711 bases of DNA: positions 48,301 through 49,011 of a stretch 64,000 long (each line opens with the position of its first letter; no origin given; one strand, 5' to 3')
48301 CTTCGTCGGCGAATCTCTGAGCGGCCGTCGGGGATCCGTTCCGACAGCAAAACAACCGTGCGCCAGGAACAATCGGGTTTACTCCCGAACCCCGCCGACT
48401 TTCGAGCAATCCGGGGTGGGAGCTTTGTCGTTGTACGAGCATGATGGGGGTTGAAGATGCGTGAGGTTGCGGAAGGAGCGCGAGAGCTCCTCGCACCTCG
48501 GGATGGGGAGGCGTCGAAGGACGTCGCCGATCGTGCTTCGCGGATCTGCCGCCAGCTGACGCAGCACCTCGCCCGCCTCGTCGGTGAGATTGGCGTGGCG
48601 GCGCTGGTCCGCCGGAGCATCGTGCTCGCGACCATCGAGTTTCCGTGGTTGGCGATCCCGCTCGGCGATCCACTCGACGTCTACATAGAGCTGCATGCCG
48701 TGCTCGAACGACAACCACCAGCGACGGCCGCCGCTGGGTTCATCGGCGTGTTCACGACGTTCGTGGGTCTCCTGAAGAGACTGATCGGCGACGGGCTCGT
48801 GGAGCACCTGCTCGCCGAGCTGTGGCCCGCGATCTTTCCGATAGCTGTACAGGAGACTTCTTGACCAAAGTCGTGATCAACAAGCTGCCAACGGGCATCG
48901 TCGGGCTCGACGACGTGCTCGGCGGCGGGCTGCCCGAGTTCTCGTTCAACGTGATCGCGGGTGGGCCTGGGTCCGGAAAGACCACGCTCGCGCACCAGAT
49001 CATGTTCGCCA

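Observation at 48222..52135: KaiC-family ATPase with a stop-start-coupled upstream small ORF and a downstream PAS hybrid histidine kinase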

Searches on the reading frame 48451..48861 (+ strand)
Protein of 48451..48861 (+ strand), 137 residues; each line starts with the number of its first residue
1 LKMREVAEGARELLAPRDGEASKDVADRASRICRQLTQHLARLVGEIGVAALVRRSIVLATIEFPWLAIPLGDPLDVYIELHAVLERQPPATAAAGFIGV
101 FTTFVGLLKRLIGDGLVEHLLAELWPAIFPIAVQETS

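Call 7: search_protein_families(library=pfam, proteins=[window:48451-48861:+], max_evalue=0.1)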
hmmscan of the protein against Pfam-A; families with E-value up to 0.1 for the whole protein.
window:48451-48861:+ (137 aa): 1 family
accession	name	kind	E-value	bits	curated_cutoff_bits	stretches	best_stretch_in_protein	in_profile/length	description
PF17918.6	TetR_C_15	-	0.065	14.3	26.8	0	4-44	45-85/108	Tetracyclin repressor-like, C-terminal domain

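Call 8: find_homologous_proteins(query=window:48451-48861:+, max_evalue=0.01)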
Query window:48451-48861:+ (137 aa): 3 proteins with E <= 0.01 among 289 candidates.
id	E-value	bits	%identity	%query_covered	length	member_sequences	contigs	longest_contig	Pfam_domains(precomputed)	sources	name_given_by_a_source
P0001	4.4e-78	278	99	98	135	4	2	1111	-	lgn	-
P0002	1.5e-51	192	67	99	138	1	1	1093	-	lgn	-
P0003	4.1e-41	158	65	98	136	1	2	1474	-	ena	-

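Call 10: find_encoding_contigs(protein=P0002, flank=10000)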
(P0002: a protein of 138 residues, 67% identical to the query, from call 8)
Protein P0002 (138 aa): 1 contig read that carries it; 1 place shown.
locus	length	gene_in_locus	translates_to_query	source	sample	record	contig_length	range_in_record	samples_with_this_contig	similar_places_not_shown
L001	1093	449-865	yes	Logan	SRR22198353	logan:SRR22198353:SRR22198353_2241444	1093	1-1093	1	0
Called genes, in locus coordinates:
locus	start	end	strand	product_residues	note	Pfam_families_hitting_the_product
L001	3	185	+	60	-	?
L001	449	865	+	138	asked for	-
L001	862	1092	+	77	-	?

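Call 11: find_encoding_contigs(protein=P0003, flank=10000)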
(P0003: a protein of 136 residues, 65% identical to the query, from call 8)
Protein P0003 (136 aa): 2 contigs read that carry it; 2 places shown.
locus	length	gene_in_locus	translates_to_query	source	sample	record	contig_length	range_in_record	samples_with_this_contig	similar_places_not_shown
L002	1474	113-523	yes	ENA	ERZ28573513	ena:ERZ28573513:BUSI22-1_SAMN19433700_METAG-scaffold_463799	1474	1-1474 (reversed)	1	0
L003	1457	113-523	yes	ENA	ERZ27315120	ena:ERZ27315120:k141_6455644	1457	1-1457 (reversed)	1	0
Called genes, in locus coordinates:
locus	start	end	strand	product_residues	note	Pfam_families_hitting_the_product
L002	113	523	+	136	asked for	-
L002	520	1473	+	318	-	?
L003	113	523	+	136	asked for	-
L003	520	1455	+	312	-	?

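Call 22: search_protein_representatives(alignment_id=A1)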
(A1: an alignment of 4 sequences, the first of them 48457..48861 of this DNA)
Query: 4 sequences, 137 profile positions. Proteins with E-value up to 0.001 (for the whole library): 2045; up to 1e-10: 237; up to 1e-30: 5. The best 150 are listed.
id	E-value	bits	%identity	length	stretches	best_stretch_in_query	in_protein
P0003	5.7e-71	253.2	-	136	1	1-137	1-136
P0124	1.0e-38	148.8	-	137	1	1-137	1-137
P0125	1.5e-36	141.8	-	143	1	3-137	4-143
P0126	4.5e-34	133.7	-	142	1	3-136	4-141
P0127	1.0e-31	126.1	-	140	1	3-135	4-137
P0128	4.1e-30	120.9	-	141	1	1-134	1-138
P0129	1.3e-29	119.3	-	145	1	7-130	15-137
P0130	5.3e-29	117.3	-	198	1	3-132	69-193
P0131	2.9e-28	114.9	-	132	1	3-119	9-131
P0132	2.0e-27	112.3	-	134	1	9-136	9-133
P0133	2.8e-27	111.8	-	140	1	8-130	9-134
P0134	4.2e-27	111.2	-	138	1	3-135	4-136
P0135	5.0e-27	110.9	-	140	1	5-136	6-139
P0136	5.9e-27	110.7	-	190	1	4-129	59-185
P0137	8.2e-27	110.2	-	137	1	2-129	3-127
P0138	1.8e-26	109.1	-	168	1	3-129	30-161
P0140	5.5e-26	107.6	-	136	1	1-130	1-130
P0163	7.4e-21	91.0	-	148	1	4-133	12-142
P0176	1.4e-18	83.6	-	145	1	9-132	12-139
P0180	2.4e-18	82.8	-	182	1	7-130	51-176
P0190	9.8e-17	77.6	-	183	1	8-132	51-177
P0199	9.2e-16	74.5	-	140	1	9-136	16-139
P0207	2.5e-15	73.1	-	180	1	7-137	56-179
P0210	3.2e-15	72.7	-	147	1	7-130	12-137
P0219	2.6e-14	69.7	-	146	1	5-135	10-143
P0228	9.0e-14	68.0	-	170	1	8-128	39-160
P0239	4.0e-13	65.9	-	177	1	8-128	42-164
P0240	6.5e-13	65.2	-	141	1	5-126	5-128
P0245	7.7e-13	65.0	-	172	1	10-127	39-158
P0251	1.1e-12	64.5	-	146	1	6-131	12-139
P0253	1.1e-12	64.5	-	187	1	18-128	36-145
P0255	1.2e-12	64.4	-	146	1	7-127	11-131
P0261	1.5e-12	64.0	-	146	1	5-131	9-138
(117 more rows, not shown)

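Call 26: search_protein_families(library=pfam, alignment_id=A2, max_evalue=0.01)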
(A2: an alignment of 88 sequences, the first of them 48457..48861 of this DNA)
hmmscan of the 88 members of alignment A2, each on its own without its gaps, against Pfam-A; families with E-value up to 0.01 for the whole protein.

A. member 1, window:48457-48861:+ (135 aa): 0 families

B. families by the number of members that match (of 88 scanned): 6 families
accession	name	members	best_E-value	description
PF19609.4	DUF6114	1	0.0005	Family of unknown function (DUF6114)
PF07729.17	FCD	1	0.0012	FCD domain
PF19236.4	ADAMTS_CR_3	1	0.0023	ADAMTS cysteine-rich domain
PF17940.6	TetR_C_31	1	0.0048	Tetracyclin repressor-like, C-terminal domain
PF06169.17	DUF982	1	0.0063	Protein of unknown function (DUF982)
PF15284.11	PAGK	1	0.0088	Phage-encoded virulence factor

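Call 27: search_protein_families(library=ncbifam, proteins=[window:48457-48861:+, P0124, P0140, P0163, P0219, P0255], max_evalue=0.01)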
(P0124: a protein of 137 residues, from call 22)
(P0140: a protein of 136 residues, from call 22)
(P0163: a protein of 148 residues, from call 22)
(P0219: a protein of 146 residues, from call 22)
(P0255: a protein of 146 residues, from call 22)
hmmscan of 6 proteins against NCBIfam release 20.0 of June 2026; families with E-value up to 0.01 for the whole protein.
window:48457-48861:+ (135 aa): 0 families

P0124 (137 aa): 0 families

P0140 (136 aa): 0 families

P0163 (148 aa): 0 families

P0219 (146 aa): 0 families

P0255 (146 aa): 0 families

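Call 30: find_related_loci(query=A3, collection=genome_contigs, flank=6000)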
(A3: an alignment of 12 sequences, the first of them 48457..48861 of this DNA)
Query A3 (135 aa) in genome_contigs; peptide patterns used: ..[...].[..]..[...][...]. (x = any residue, [..] = any of these).
7 stretches matched a pattern; 4 encode a relative of the query (tblastn E <= 1e-3); 4 distinct loci.
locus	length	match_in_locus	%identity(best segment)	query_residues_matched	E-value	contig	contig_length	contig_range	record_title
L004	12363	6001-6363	44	16-135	8e-27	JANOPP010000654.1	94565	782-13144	MAG: Myxococcales bacterium isolate VAR_4_metabat_47_sub VAR_4_k141_1468701, whole genome shotgun sequence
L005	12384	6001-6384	41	3-127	1e-23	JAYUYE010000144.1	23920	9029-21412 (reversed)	MAG: Myxococcales bacterium isolate GL137_UP_concoct_56 GL137_UP_concoct_56_143, whole genome shotgun sequence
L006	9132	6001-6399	40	3-135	1e-21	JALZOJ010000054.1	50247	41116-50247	MAG: Myxococcota bacterium isolate MSU bin108 SD1459_NODE_74_length_50247_cov_15.276836, whole genome shotgun sequence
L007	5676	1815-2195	39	3-127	1e-20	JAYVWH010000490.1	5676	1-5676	MAG: Kofleriaceae bacterium isolate GL82_DN_concoct_89_sub GL82_DN_concoct_89_sub_489, whole genome shotgun sequence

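Call 32: predict_structure(alignment_id=A2)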
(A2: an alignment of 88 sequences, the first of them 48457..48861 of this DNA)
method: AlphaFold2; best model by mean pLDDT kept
length: 135 residues; sequences in the alignment: 88
mean_pLDDT: 94.9   pTM: 0.88
mean pLDDT of the five models: 94.9, 94.1, 93.9, 93.5, 93.1
residues with pLDDT >= 90: 123; 70-90: 10; 50-70: 2; < 50: 0
segments of 3 or more residues with pLDDT < 50: none
pLDDT, mean of each block of 10 residues (from residue 1): 96 94 97 95 96 97 93 94 98 98 98 96 94 70
secondary structure, 60 per line:
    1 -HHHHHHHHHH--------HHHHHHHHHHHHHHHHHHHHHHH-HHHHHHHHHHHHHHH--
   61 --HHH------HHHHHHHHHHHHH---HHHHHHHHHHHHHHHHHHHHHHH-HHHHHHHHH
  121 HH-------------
elements in order: H2-11 H20-42 H44-58 H72-84 H88-110 H112-122

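Call 40: find_encoding_contigs(protein=P0219, flank=5000, max_places=3)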
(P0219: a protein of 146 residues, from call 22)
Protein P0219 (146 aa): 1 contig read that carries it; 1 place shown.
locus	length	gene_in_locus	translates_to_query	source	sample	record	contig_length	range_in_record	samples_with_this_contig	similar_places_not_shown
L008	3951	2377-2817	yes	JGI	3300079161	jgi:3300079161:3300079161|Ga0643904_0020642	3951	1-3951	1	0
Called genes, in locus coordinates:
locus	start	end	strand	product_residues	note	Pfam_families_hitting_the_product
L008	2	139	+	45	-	?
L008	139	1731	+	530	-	PF00072:Response_reg, PF00512:HisKA, PF02518:HATPase_c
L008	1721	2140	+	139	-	PF00072:Response_reg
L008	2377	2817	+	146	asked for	-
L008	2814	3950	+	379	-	?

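Call 41: find_related_loci(query=A3, collection=metagenome_contigs, flank=5000)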
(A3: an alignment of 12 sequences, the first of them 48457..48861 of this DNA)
Query A3 (135 aa) in metagenome_contigs; peptide patterns used: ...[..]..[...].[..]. (x = any residue, [..] = any of these).
115 stretches matched a pattern; 16 encode a relative of the query (tblastn E <= 1e-3); 16 distinct loci.
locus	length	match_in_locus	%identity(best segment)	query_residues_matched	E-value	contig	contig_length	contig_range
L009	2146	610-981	48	13-134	1e-33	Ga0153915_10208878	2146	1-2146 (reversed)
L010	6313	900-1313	45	3-135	1e-33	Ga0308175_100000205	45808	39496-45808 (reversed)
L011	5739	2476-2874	44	8-135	1e-31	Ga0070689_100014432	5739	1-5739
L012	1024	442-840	46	1-127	1e-30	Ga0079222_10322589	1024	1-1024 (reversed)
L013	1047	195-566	47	5-128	2e-30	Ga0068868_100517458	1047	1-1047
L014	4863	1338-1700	46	17-134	2e-28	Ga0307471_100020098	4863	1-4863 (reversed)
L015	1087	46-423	45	3-128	1e-28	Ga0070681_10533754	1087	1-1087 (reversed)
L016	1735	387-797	42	4-134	5e-28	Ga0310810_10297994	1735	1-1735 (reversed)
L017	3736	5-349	47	17-128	2e-27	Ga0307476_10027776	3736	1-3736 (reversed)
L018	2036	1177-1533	48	18-133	3e-27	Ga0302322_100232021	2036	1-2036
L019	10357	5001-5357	44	12-134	3e-23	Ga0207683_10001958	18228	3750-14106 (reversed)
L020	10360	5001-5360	36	17-135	8e-18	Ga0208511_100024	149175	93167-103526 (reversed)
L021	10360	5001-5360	36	17-135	8e-18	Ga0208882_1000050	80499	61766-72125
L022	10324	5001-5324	38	18-124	3e-15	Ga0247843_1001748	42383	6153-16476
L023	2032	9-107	52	102-134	1e-6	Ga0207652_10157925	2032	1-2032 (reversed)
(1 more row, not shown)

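Call 43: list_cluster_members(proteins=[P0140, P0163, P0176, P0199, P0210, P0219, P0240, P0251, P0255, P0261])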
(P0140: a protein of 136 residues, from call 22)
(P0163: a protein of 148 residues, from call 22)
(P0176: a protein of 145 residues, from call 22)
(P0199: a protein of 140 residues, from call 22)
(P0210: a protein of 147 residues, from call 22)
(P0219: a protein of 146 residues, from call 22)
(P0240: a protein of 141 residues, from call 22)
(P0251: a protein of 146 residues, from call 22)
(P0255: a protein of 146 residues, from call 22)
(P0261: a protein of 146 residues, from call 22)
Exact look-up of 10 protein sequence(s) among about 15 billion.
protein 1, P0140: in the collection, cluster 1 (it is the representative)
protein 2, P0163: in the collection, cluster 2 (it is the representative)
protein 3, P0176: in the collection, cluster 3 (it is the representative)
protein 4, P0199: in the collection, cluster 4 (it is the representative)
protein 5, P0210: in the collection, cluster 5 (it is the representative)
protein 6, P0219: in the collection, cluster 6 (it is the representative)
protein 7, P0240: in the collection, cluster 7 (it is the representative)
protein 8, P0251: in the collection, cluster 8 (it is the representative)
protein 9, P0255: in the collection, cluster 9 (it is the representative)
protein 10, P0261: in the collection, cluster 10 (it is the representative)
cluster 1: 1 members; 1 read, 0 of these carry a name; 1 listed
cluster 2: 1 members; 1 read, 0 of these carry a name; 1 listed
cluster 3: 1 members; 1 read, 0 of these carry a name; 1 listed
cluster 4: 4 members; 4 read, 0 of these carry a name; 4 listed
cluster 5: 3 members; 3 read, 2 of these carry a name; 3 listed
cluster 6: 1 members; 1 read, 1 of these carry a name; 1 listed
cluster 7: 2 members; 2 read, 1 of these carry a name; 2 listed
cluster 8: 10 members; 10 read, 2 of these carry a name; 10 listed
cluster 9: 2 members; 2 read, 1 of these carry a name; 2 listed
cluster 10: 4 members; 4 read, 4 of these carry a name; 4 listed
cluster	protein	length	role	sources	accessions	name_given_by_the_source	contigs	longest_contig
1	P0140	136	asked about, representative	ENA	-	-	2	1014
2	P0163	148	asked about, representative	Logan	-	-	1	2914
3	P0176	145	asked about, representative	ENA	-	-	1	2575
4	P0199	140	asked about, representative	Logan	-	-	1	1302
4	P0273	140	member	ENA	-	-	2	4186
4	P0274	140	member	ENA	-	-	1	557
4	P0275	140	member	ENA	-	-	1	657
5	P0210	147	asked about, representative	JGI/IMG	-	hypothetical protein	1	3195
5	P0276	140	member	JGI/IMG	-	hypothetical protein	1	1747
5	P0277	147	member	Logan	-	-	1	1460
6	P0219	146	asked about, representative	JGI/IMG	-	hypothetical protein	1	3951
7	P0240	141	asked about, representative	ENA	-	-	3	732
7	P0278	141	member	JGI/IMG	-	hypothetical protein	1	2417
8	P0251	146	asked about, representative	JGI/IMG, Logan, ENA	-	hypothetical protein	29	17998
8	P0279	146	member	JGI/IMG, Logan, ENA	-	hypothetical protein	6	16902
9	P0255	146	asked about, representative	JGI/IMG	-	hypothetical protein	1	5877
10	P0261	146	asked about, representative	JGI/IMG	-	hypothetical protein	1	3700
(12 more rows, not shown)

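Call 44: find_homologous_proteins(query=A2, max_evalue=0.00001)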
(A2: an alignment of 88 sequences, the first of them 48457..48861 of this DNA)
Query A2 (88 sequences) (135 aa, profile of the alignment): 35 proteins with E <= 0.00001 among 8000 candidates.
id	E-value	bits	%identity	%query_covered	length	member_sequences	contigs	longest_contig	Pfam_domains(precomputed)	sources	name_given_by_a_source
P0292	4.3e-46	174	47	99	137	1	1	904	-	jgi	jgi:hypothetical protein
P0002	1.7e-44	169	67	100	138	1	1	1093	-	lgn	-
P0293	2.3e-44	169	48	82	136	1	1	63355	-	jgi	jgi:hypothetical protein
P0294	1.1e-43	166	45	93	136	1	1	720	-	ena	-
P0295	4.2e-42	161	49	96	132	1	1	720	-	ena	-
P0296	6.8e-42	161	48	98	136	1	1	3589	-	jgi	jgi:hypothetical protein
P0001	1.7e-41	159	99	99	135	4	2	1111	-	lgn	-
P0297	1.4e-40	156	43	97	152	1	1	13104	-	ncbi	-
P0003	7.8e-39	151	65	99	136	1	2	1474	-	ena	-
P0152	6.4e-37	145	42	95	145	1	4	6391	-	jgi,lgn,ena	-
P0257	2.4e-36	143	31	87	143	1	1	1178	-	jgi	jgi:hypothetical protein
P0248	2.3e-35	140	37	91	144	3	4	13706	-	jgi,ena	jgi:hypothetical protein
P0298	9.0e-35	138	36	93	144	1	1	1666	-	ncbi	-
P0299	4.3e-34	135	38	84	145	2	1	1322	-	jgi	jgi:hypothetical protein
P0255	3.0e-31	126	31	92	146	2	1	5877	-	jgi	jgi:hypothetical protein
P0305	6.3e-28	115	33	73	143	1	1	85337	-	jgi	jgi:hypothetical protein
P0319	2.3e-16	78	24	93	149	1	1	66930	-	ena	-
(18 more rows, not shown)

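Call 45: find_encoding_contigs(protein=P0319, flank=6000, max_places=2)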
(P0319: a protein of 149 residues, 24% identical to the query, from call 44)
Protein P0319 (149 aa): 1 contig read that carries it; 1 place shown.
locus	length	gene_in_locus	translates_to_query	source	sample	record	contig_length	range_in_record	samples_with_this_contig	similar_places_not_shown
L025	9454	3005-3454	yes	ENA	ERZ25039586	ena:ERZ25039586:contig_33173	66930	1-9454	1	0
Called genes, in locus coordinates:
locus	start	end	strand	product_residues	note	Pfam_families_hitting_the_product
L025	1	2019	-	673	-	?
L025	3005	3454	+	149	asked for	-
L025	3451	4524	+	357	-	PF13481:AAA_25 (weak), PF03796:DnaB_C (weak), PF06745:ATPase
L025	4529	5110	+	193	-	PF06745:ATPase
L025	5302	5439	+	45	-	-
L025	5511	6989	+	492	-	PF04773:FecR, PF20245:DUF6600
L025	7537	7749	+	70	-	-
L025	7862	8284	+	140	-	PF04120:Iron_permease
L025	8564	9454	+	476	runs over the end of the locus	PF00072:Response_reg, PF01590:GAF, PF13185:GAF_2, PF00989:PAS (weak), PF13188:PAS_8 (weak)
